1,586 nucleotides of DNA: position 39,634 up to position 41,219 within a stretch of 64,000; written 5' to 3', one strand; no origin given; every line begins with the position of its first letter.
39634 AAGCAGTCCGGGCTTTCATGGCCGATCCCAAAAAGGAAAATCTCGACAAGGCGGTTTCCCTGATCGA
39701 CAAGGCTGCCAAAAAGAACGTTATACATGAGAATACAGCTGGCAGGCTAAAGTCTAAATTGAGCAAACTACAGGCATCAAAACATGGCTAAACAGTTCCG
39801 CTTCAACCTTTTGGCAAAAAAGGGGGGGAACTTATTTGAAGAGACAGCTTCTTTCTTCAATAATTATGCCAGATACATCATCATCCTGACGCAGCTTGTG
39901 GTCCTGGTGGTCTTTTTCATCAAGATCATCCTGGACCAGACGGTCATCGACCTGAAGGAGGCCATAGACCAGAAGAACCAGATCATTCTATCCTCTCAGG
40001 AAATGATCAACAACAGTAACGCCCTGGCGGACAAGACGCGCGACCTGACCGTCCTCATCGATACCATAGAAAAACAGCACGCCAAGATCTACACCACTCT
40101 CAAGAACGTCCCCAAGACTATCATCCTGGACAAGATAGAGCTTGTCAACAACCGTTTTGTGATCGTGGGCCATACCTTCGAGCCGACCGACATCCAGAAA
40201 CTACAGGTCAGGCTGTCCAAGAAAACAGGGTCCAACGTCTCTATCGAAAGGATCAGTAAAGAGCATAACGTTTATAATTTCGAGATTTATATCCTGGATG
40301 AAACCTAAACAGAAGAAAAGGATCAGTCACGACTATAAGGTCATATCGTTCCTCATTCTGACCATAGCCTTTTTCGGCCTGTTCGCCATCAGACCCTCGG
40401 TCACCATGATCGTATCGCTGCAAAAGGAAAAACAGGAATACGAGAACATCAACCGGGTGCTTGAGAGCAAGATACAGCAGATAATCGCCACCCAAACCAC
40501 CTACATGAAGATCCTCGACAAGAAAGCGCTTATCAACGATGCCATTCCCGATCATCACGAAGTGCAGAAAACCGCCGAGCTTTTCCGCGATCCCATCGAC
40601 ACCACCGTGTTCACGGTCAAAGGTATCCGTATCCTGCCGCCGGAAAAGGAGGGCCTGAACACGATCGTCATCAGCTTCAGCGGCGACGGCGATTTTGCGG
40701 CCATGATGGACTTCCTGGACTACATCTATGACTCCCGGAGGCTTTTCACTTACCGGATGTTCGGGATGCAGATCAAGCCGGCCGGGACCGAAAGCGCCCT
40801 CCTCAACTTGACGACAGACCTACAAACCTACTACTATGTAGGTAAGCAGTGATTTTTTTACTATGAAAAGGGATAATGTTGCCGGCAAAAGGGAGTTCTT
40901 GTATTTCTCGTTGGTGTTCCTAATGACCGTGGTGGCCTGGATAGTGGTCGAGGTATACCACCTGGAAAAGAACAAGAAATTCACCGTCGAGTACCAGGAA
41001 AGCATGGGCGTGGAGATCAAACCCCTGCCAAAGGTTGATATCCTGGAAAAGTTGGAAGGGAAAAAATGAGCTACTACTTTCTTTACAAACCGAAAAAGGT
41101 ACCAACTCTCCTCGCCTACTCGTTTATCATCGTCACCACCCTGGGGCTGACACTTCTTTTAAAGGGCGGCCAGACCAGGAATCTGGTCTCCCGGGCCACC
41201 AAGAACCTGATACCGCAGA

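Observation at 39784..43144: Five-gene membrane-protein cluster (PilN-like, PilO-like, mini-TM, two PT-rich surface proteins) wedged between rpsT and topA - candidate uncharacterised envelope-spanning system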

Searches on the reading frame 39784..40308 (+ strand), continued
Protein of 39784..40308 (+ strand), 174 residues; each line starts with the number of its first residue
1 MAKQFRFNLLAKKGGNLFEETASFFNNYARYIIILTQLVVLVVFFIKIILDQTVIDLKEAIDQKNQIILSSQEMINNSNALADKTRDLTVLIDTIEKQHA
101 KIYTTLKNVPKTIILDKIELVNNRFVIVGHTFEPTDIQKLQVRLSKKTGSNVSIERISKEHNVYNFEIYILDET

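Call 95: list_cluster_members(proteins=[P0122, P0123, P0131, P0140, P0150, P0162, P0186, P0195, P0201, P0204])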
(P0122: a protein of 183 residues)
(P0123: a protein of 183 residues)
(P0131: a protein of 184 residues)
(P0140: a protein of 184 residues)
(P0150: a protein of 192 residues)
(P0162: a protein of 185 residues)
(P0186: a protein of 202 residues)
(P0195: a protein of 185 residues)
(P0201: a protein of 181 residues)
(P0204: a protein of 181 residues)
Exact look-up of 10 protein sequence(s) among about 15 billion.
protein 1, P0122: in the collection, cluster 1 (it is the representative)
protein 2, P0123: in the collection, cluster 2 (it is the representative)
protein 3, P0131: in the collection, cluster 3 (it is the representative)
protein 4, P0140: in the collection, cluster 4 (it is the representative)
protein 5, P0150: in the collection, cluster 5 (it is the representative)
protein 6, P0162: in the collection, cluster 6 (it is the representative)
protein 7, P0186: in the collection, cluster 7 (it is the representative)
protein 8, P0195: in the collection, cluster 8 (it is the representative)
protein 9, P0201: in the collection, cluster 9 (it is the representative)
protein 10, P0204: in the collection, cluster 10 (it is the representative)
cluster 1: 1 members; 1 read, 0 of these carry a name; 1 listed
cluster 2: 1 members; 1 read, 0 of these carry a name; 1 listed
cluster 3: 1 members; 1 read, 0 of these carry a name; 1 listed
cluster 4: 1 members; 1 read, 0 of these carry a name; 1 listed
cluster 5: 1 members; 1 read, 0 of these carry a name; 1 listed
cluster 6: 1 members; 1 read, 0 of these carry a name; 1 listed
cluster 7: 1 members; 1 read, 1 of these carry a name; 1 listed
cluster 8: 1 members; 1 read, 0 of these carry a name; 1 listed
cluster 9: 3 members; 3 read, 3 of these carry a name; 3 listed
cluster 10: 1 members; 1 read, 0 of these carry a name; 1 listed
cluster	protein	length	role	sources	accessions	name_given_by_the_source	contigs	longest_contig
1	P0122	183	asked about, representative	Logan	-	-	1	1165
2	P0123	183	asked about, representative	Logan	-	-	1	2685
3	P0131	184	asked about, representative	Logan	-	-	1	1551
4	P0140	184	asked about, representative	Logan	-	-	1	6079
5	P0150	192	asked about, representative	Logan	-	-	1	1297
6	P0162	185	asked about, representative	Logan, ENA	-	-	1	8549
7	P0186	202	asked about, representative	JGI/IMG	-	Tfp pilus assembly protein PilN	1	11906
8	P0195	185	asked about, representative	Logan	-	-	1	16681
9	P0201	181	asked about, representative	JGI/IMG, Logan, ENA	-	Tfp pilus assembly protein PilN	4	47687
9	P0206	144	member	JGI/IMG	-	Tfp pilus assembly protein PilN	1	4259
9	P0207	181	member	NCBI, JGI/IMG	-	Tfp pilus assembly protein PilN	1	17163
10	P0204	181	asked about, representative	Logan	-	-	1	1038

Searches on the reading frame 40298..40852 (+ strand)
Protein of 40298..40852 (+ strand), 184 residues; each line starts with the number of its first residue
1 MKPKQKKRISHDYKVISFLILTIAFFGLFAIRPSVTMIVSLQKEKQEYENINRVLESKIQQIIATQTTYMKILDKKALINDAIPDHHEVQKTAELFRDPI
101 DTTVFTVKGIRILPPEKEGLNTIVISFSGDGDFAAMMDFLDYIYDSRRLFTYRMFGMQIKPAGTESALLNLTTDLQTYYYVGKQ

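Call 3: search_protein_families(library=pfam, proteins=[window:40298-40852:+], max_evalue=1)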
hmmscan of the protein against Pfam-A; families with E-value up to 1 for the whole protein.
window:40298-40852:+ (184 aa): 3 families
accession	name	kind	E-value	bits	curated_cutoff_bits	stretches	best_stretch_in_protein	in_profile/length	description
PF18684.6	PlyB_C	-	0.055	13.7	27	1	74-121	97-143/173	Pleurotolysin B C-terminal domain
PF02203.21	TarH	-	0.13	12.6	25.2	1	14-81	6-70/177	Tar ligand binding domain homologue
PF03935.22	SKN1_KRE6_Sbg1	-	0.14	11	30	1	14-88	42-107/501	Beta-glucan synthesis-associated protein SKN1/KRE6/Sbg1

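Call 4: search_protein_families(library=ncbifam, proteins=[window:40298-40852:+], max_evalue=1)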
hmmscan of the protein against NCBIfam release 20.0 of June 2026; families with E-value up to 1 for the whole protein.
window:40298-40852:+ (184 aa): 1 family
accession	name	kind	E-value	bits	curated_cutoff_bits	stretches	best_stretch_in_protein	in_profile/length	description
NF047440.1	LA3751_2_3_fam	subfamily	0.0014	17.5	200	1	13-73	362-421/460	LA_3751/LA_3752 family putative glycosyltransferase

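Call 7: find_homologous_proteins(query=window:40298-40849:+)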
Query window:40298-40849:+ (184 aa): 2 proteins with E <= 0.001 among 51 candidates.
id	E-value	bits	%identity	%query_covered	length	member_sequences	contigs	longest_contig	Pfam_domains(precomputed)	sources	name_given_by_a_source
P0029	1.0e-114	398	99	100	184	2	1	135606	-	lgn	-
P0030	3.3e-43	165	43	97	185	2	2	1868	PF04350.19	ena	-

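Call 13: find_encoding_contigs(protein=P0030, flank=10000, max_places=2)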
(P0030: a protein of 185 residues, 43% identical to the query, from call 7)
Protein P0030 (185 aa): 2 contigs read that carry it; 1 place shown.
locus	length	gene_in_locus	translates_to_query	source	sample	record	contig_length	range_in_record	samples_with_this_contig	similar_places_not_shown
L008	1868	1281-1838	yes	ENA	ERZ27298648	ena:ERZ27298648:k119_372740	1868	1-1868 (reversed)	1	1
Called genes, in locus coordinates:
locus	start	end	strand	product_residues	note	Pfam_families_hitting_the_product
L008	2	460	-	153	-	?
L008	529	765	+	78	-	PF01649:Ribosomal_S20p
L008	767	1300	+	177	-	-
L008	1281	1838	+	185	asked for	PF04350:PilO (weak)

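Call 33: search_protein_families(library=pfam, alignment_id=A3, max_evalue=0.01)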
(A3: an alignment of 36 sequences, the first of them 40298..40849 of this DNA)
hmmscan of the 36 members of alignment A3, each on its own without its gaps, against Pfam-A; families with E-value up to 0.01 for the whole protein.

A. member 1, window:40298-40849:+ (184 aa): 0 families

B. families by the number of members that match (of 36 scanned): 10 families
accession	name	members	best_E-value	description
PF04350.18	PilO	34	1.6e-10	Pilus assembly protein, PilO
PF10741.14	T2SSM_b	23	6.7e-08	Type II secretion system (T2SS), protein M subtype b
PF06785.16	UPF0242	2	0.0039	Uncharacterised protein family (UPF0242) N-terminus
PF08657.15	DASH_Spc34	1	0.0027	DASH complex subunit Spc34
PF03305.18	Lipoprotein_X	1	0.0043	Mycoplasma MG185/MG260 protein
PF20775.2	Tag1_N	1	0.0058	Tag1 N-terminal domain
PF18863.6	AbiJ_NTD4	1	0.0061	AbiJ N-terminal domain 4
PF12725.13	DUF3810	1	0.0076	Protein of unknown function (DUF3810)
PF00213.23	OSCP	1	0.0081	ATP synthase delta (OSCP) subunit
PF04001.18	Vhr1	1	0.009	Transcription factor Vhr1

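Call 47: search_solved_structures(query=A3, max_evalue=1)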
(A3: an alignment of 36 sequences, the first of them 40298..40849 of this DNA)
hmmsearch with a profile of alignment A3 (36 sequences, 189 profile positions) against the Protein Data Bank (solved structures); distinct sequences matched with E-value up to 1: 18.
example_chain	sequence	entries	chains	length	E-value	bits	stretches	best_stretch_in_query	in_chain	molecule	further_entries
2rjz_A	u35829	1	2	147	3.3e-06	30.2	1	67-187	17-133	PilO protein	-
3jc8_Oa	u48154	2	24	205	5.3e-06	29.5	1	63-182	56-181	PilO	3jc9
5uvr_A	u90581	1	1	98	0.0006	22.8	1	108-187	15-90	PilO protein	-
8qyy_A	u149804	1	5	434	0.054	16.4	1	19-124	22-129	Anti-phage defense ZorAB system ZorA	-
4ll8_A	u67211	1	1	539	0.075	15.9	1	48-101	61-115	Myosin-4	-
8qyk_A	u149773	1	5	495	0.12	15.2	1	19-124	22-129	Anti-phage defense ZorAB system ZorA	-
6lea_E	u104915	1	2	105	0.16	14.9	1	80-136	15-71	Flagellin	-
8qyh_A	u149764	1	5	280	0.16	14.8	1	19-124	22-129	Anti-phage defense ZorAB system ZorA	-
1fxk_C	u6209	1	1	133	0.34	13.8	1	63-151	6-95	PROTEIN (PREFOLDIN)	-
4h63_K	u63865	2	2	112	0.43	13.5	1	52-127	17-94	Mediator of RNA polymerase II transcription subunit 11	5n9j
9dsm_A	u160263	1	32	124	0.46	13.4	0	137-168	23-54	Sjogren's Syndrome Nuclear Autoantigen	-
5u0p_K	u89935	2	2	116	0.49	13.3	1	52-127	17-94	Mediator complex subunit 11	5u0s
3pxg_A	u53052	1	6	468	0.63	12.9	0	49-152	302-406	Negative regulator of genetic competence ClpC/MecB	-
7x5j_D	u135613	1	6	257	0.74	12.7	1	62-164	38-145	3-oxoacyl-ACP reductase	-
8qyd_A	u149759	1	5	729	0.76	12.7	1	19-124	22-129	Anti-phage defense ZorAB system ZorA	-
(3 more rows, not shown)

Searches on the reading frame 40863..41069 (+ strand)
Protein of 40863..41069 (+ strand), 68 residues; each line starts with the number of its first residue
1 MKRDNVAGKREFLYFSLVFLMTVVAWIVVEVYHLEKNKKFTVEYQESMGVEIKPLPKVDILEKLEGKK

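Call 3: search_protein_families(library=pfam, proteins=[window:40863-41069:+], max_evalue=1)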
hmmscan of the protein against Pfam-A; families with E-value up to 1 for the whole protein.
window:40863-41069:+ (68 aa): 1 family
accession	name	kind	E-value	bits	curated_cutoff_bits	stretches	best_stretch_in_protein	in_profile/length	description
PF16492.10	Cadherin_C_2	-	0.093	13.9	31.5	1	16-42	14-40/85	Cadherin cytoplasmic C-terminal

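Call 4: search_protein_families(library=ncbifam, proteins=[window:40863-41069:+], max_evalue=1)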
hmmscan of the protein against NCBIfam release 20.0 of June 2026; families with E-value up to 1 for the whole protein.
window:40863-41069:+ (68 aa): 1 family
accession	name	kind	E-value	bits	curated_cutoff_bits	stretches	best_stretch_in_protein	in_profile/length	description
NF047608.1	LIC13292_fam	subfamily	0.016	15.3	200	1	14-47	3-36/166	LIC13292 family transcriptional regulator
